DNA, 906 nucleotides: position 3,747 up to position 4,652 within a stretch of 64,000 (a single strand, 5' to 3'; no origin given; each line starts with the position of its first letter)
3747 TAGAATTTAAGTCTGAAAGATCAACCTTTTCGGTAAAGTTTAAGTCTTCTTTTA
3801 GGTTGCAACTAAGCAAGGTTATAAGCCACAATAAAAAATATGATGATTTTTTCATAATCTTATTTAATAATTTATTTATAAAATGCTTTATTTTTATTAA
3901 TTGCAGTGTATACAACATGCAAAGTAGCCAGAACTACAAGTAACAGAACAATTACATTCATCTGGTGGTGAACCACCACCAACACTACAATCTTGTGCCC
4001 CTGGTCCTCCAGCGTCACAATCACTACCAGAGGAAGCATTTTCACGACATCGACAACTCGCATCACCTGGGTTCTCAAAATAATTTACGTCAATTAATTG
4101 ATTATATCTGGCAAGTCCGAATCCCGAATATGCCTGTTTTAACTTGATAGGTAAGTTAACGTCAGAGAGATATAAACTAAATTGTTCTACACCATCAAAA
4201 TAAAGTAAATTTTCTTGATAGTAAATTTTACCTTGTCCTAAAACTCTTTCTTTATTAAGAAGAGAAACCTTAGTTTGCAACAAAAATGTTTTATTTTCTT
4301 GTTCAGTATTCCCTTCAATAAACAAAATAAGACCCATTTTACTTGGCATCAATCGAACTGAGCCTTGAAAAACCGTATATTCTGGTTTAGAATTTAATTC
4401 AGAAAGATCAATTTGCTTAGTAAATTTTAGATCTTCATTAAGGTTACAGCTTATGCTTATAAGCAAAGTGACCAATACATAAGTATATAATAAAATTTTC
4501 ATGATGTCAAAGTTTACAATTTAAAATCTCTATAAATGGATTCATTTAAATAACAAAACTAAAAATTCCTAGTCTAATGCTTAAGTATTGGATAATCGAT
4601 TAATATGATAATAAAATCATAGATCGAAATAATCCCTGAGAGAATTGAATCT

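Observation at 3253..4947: Conserved 10-cysteine C-terminal tail with fixed spacing on three paralogs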

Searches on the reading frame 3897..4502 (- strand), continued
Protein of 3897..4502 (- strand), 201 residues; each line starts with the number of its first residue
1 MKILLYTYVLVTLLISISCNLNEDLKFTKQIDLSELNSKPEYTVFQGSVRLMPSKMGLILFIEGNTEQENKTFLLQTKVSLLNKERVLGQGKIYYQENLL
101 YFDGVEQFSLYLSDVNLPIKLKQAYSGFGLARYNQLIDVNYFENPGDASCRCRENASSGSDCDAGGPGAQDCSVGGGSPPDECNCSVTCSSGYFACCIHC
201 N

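Call 59: search_protein_families(library=ncbifam, proteins=[L007:6334-7467:+, L012:6775-7941:+, L012:5215-5913:+, L001:9290-9868:+, L007:4508-5707:+], max_evalue=0.1)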
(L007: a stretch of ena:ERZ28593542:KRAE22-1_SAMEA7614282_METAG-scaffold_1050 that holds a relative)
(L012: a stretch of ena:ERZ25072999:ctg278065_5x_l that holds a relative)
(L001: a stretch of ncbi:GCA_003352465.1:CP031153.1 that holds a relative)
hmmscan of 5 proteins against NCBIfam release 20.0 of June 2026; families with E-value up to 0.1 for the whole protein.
L007:6334-7467:+ (377 aa): 0 families

L012:6775-7941:+ (388 aa): 1 family
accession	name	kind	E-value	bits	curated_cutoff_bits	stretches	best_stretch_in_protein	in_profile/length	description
NF035926.1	scyF_NHL_VPEP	equivalog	1e-05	24.9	350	1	74-149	210-286/376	scytonemin biosynthesis PEP-CTERM protein ScyF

L012:5215-5913:+ (232 aa): 6 families
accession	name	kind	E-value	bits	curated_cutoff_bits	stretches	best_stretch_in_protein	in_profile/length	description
TIGR02190.1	GlrX-dom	hypoth_equivalog_domain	0.023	14.6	99.3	1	74-98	9-33/79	glutaredoxin-family domain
NF041057.1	Rcas_1661_fam_Se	equivalog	0.031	13.8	190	0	60-143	78-166/247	Rcas_1661 family thioredoxin-like (seleno)lipoprotein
TIGR02180.1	GRX_euk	equivalog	0.051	13.8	87.25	1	75-95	1-21/84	glutaredoxin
TIGR02181.1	GRX_bact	equivalog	0.066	13.5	90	0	75-105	1-31/80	glutaredoxin 3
NF007923.0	PRK10638.1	equivalog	0.085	12.9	129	0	74-106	3-35/83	glutaredoxin 3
NF008657.0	PRK11657.1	equivalog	0.087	12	124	0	55-87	100-133/251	thiol:disulfide interchange protein DsbG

L001:9290-9868:+ (192 aa): 6 families
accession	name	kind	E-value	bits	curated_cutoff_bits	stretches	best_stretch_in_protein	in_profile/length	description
NF041428.1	TrsH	subfamily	0.00052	20.1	150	1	1-83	1-80/149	TrsH/TraH family protein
NF051862.1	BT4005_BT4719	subfamily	0.0089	15.8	60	1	2-84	1-73/211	NigD1/NigD2 family lipoprotein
NF041251.2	omp10_alpha_prot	equivalog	0.046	13.5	100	0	8-71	5-68/124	outer membrane lipoprotein Omp10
NF047813.1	LIC13410_lipo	equivalog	0.068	13.3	180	0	1-58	1-51/123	LIC13410 family lipoprotein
NF005584.0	PRK07282.1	equivalog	0.076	11.5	970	1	18-82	281-345/566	acetolactate synthase large subunit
NF008125.0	PRK10873.1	equivalog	0.092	13.2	162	0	48-108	34-89/131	hypothetical protein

L007:4508-5707:+ (399 aa): 21 families
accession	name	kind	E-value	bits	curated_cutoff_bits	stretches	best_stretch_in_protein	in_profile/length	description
NF002854.0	PRK03147.1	subfamily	6.7e-24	84.7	170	1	19-158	33-170/176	thiol-disulfide oxidoreductase ResA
NF041202.1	StoA_CxxC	exception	4.7e-15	55.8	210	1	9-141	12-146/163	endospore biogenesis thiol-disulfide oxidoreductase StoA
NF047696.1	ThlDiSintTplARhiz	equivalog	7.7e-14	52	230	1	38-138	84-192/219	thiol:disulfide interchange protein TlpA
TIGR00385.1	dsbE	subfamily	3.7e-12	46.2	123.15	1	48-142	60-153/173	DsbE family thiol:disulfide interchange protein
TIGR01068.1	thioredoxin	equivalog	1.2e-11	44.7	96.8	1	47-95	10-58/101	thioredoxin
NF041054.1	WAxxUGC_long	equivalog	3.2e-10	39.8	300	1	28-146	84-201/354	ResA-like WAxxUGC motif-containing protein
NF010625.0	PRK14018.1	equivalog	3.6e-09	35.7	522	1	32-170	37-182/521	bifunctional peptide-methionine (S)-S-oxide reductase MsrA/peptide-methionine (R)-S-oxide reductase MsrB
NF008229.0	PRK10996.1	equivalog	2.3e-08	33.9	125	1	22-106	23-107/141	thioredoxin TrxC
NF047697.1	ThioredTrxAClost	equivalog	7.7e-08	32.5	140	1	50-111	16-75/105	thioredoxin TrxA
NF006960.0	PRK09437.1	equivalog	3.1e-06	27.2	140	1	23-122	5-103/156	thioredoxin-dependent thiol peroxidase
TIGR02661.1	MauD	equivalog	4.1e-06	26.4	188.6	1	25-143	49-163/189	methylamine dehydrogenase accessory protein MauD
NF011941.0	PRK15412.1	equivalog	1.7e-05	24.4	359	1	21-141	38-157/185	thiol:disulfide interchange protein DsbE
NF040769.1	SelL_rel_redox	subfamily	6e-05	22.8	120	1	39-118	11-94/173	SelL-related redox protein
NF001419.0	PRK00293.1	subfamily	7e-05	21.6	330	1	19-69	443-494/574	protein-disulfide reductase DsbD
NF006898.0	PRK09381.1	equivalog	8.2e-05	22.9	138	1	51-88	21-58/109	thioredoxin TrxA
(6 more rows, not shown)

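Call 77: search_protein_families(library=pfam, alignment_id=A3, max_evalue=0.01)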
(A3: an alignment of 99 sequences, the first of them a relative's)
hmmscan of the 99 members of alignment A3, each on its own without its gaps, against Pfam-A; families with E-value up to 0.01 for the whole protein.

A. member 1, P0001 (201 aa): 0 families

B. families by the number of members that match (of 99 scanned): 3 families
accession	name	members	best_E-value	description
PF18962.6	Por_Secre_tail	1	2.5e-09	Secretion system C-terminal sorting domain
PF20082.4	DUF6476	1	0.003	Family of unknown function (DUF6476)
PF10811.13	DUF2532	1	0.005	Protein of unknown function (DUF2532)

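Call 93: search_solved_structures(query=A3, max_evalue=10)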
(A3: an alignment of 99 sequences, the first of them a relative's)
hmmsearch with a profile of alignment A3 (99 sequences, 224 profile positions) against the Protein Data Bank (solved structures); distinct sequences matched with E-value up to 10: 8.
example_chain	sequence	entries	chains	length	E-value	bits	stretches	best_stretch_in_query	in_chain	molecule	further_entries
8b2m_A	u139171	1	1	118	0.088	15.9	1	3-121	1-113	Tannerella forsythia Potempin A (PotA)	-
8gi1_A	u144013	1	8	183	0.17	15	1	5-133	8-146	Accessory protein Csx28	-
2bbx_A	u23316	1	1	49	1.3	12.1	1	180-202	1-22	Thrombospondin-related anonymous protein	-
9n2d_D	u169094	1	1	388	1.6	11.8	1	3-69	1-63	Bam M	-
6eom_A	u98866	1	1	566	2.6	11.1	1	3-42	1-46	MutT/NUDIX family protein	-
9hiv_D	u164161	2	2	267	2.9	10.9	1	3-102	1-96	Lipoprotein protein, putative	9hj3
6rwk_A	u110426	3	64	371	4.6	10.3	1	8-125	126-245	Protein MxiG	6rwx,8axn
4i5s_A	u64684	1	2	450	8.3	9.4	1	9-108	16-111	Putative histidine kinase CovS; VicK-like protein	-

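Call 94: search_solved_structures(query=A3, max_evalue=0.2, show_alignments=2)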
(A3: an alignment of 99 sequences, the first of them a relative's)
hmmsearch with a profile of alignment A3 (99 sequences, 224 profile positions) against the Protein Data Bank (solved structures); distinct sequences matched with E-value up to 0.2: 2.
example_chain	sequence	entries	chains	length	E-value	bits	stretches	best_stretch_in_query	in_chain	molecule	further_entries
8b2m_A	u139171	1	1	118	0.088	15.9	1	3-121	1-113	Tannerella forsythia Potempin A (PotA)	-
8gi1_A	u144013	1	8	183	0.17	15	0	5-133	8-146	Accessory protein Csx28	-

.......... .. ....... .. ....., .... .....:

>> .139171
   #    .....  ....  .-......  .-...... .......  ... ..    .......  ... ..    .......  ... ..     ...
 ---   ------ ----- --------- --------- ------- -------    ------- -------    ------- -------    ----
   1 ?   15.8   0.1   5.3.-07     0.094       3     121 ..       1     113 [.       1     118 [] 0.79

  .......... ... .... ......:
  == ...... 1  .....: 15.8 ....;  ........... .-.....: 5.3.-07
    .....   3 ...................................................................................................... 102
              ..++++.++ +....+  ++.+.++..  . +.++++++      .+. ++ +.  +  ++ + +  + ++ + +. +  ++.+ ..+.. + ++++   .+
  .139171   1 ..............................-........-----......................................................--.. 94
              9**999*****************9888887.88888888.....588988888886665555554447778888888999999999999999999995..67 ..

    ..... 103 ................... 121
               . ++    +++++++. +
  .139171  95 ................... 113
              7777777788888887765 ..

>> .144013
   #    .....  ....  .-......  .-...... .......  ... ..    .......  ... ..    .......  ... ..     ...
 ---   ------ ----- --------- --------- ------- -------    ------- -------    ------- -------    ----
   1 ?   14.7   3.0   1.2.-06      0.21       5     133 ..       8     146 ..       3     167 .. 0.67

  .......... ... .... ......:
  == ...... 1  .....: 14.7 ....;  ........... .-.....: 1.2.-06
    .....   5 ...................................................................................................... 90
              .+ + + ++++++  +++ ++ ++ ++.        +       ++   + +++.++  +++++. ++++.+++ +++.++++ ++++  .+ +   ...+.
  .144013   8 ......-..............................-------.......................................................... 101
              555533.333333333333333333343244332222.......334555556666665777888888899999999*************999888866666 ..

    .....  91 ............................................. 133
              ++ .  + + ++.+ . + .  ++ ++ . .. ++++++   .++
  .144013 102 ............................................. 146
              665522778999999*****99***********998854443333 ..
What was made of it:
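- There is a weak profile similarity of the N-terminal part to the Tannerella lipoprotein protease inhibitor potempin A (8b2m, E=0.088; calls 93, 94).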

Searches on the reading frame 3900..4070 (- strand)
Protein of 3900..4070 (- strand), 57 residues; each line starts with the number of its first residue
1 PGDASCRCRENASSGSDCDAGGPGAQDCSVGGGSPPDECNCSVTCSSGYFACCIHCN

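Call 13: search_protein_families(library=pfam, proteins=[window:3900-4070:-], max_evalue=10)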
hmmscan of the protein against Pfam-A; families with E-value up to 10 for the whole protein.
seq(57 aa): 0 families

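Call 14: search_solved_structures(query=window:3900-4070:-, max_evalue=10, show_alignments=3)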
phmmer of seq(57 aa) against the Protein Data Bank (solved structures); distinct sequences matched with E-value up to 10: 2.
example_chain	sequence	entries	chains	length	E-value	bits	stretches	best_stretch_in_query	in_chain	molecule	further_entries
7z3q_B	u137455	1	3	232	1.8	12.7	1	20-50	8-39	Leptin receptor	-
7z3p_B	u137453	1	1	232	2.8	12.1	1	20-50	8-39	Leptin receptor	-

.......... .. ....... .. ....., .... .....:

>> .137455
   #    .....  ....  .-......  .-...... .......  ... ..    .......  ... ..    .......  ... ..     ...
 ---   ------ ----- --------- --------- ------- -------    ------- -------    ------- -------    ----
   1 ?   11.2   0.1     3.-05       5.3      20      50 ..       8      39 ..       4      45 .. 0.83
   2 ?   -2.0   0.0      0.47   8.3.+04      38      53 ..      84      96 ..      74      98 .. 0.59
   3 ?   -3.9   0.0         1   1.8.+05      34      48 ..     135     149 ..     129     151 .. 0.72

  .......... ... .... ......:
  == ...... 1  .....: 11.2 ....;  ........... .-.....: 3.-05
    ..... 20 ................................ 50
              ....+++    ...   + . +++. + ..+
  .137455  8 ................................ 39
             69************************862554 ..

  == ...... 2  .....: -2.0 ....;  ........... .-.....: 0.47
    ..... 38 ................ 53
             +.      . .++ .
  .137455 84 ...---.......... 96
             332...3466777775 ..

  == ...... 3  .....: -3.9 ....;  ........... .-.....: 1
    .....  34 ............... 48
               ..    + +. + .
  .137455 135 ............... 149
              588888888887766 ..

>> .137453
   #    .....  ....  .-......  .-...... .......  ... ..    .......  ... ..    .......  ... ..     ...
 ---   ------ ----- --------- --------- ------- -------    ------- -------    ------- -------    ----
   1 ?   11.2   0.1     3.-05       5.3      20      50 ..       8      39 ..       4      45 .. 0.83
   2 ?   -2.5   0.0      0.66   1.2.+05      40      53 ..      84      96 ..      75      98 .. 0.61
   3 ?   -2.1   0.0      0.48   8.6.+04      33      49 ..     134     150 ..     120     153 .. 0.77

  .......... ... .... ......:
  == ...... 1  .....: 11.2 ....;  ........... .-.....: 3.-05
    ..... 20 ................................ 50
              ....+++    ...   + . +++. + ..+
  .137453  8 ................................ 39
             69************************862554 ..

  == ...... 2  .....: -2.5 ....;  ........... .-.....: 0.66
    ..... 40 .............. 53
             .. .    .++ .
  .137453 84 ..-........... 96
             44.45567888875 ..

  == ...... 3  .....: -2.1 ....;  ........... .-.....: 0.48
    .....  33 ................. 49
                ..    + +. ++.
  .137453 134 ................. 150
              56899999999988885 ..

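Call 80: find_homologous_proteins(query=A6, max_evalue=0.01)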
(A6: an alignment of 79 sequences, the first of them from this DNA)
Query A6 (79 sequences) (54 aa, profile of the alignment): 13 proteins with E <= 0.01 among 95 candidates.
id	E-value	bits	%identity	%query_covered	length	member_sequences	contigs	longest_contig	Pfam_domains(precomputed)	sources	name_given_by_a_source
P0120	3.3e-8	52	45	61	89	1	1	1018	-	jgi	-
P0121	1.4e-7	50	46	67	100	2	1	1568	-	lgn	-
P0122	7.8e-7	47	49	76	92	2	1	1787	-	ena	-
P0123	7.9e-7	47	50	44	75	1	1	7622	-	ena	-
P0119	4.6e-6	45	39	70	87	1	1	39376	-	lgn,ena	-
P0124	7.8e-6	44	91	20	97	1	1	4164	-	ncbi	-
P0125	9.2e-6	44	46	80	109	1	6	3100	PF14055.12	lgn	-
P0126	1.2e-3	37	69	24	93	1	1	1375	-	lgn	-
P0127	1.4e-3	37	33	69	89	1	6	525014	-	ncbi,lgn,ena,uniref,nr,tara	ncbi:hypothetical protein [Algoriphagus aquimarinus]|uniref:Uncharacterized protein n=1 Tax=Algoriph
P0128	6.9e-3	34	44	69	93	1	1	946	-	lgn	-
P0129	7.2e-3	34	62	24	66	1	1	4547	-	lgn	-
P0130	8.5e-3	34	77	24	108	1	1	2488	-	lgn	-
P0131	9.3e-3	34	36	80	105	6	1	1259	PF14055.12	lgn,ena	-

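Call 82: find_encoding_contigs(protein=P0123, flank=8000, max_places=2)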
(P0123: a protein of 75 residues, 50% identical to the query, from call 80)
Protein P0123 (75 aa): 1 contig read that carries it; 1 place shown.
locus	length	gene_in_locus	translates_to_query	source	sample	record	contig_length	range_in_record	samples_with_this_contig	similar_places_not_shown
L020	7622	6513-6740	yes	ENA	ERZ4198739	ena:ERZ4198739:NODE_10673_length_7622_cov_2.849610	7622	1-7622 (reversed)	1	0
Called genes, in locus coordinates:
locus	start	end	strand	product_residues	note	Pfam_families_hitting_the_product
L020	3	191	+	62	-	?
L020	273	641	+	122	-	-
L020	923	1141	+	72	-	-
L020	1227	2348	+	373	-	PF00578:AhpC-TSA, PF08534:Redoxin, PF00085:Thioredoxin, PF13905:Thioredoxin_8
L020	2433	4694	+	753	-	PF03412:Peptidase_C39, PF00664:ABC_membrane, PF00005:ABC_tran, PF02463:SMC_N (faint)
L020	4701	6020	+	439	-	PF26002:Beta-barrel_AprE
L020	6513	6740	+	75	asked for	-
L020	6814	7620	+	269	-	?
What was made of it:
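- On GG-leader class II bacteriocin precursors (bacteroidetocin-like): The feature is met for relative P0123 in L020 (call 82).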

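Call 83: find_encoding_contigs(protein=P0125, flank=8000, max_places=4)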
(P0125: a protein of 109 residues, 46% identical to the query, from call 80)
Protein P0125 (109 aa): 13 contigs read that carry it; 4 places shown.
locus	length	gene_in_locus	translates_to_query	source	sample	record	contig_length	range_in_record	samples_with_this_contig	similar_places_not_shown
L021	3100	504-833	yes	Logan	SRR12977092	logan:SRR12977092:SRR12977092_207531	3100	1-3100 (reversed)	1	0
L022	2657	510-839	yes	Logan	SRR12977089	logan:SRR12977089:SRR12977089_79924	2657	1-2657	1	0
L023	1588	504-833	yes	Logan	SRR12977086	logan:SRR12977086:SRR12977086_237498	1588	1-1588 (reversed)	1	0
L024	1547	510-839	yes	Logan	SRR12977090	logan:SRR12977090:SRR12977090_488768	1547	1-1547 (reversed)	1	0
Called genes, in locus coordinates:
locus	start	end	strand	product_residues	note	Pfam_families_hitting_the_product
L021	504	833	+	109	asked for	PF14055:NVEALA (weak)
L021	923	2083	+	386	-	PF17170:DUF5128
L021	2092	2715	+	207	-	-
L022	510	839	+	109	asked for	PF14055:NVEALA (weak)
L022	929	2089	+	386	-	PF17170:DUF5128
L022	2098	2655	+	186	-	?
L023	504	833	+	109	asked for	PF14055:NVEALA (weak)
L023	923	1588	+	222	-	?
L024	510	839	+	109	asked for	PF14055:NVEALA (weak)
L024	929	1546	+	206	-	?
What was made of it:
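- On NVEALA (PF14055): Only the mini-proteins P0125 and P0131 carry it (calls 80, 83).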

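Call 84: search_protein_families(library=ncbifam, proteins=[P0120, P0123, P0129, P0125, P0131, P0126, P0121, P0127], max_evalue=1)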
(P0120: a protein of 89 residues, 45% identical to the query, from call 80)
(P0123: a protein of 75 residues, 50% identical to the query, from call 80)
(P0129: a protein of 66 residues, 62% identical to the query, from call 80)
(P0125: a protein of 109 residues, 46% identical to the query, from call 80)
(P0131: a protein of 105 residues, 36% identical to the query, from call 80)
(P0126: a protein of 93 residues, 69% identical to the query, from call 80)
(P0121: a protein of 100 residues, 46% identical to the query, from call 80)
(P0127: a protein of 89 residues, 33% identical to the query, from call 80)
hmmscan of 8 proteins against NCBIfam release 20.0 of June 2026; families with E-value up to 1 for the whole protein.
P0120 (89 aa): 1 family
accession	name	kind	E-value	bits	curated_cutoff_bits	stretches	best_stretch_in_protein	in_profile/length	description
NF047798.1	leader_Chryseo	domain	1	9.7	23.5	1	19-28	9-18/18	bacteriocin-like protein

P0123 (75 aa): 1 family
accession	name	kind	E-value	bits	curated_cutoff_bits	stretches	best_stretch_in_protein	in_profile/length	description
TIGR01847.1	bacteriocin_sig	domain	0.04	14.6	15.7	1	8-22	1-15/15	bacteriocin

P0129 (66 aa): 1 family
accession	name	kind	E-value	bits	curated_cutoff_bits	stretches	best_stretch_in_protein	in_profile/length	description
NF047798.1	leader_Chryseo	domain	0.031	14.5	23.5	1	12-23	7-18/18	bacteriocin-like protein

P0125 (109 aa): 1 family
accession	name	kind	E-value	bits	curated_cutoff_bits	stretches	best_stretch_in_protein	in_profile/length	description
NF045988.1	HisKinRegBRhodob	equivalog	0.25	9.6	570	1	10-48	172-210/462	sensor histidine kinase RegB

P0131 (105 aa): 0 families

P0126 (93 aa): 0 families

P0121 (100 aa): 0 families

P0127 (89 aa): 4 families
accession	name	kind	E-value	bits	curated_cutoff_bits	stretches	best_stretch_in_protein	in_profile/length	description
NF033659.0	Shiga_Stx1B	exception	0.01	16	175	1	3-47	2-45/89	Shiga toxin Stx1 subunit B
NF041698.1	Shig_StxB_1c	exception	0.011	15.9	201.2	1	3-47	2-45/89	Shiga toxin Stx1c subunit B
NF041700.1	Shig_StxB_1e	exception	0.037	14.1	203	1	1-49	1-47/89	Shiga toxin Stx1e subunit B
NF041697.1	Shig_StxB_1a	exception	0.047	13.9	204.3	1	1-47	1-45/89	Shiga toxin Stx1a subunit B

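Call 86: find_encoding_contigs(protein=P0129, flank=8000, max_places=2)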
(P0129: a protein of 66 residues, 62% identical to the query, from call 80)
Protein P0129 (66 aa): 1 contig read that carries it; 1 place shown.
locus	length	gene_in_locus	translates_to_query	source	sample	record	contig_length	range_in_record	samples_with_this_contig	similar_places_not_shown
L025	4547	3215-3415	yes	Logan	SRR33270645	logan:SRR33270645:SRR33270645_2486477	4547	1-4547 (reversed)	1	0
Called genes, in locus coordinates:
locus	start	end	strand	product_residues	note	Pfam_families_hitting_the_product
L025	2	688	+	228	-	?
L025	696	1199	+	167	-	PF13442:Cytochrome_CBB3, PF00034:Cytochrom_C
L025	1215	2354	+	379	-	PF08645:PNK3P (weak), PF13242:Hydrolase_like (faint), PF00475:IGPD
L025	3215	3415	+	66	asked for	-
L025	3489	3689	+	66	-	-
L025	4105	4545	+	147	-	?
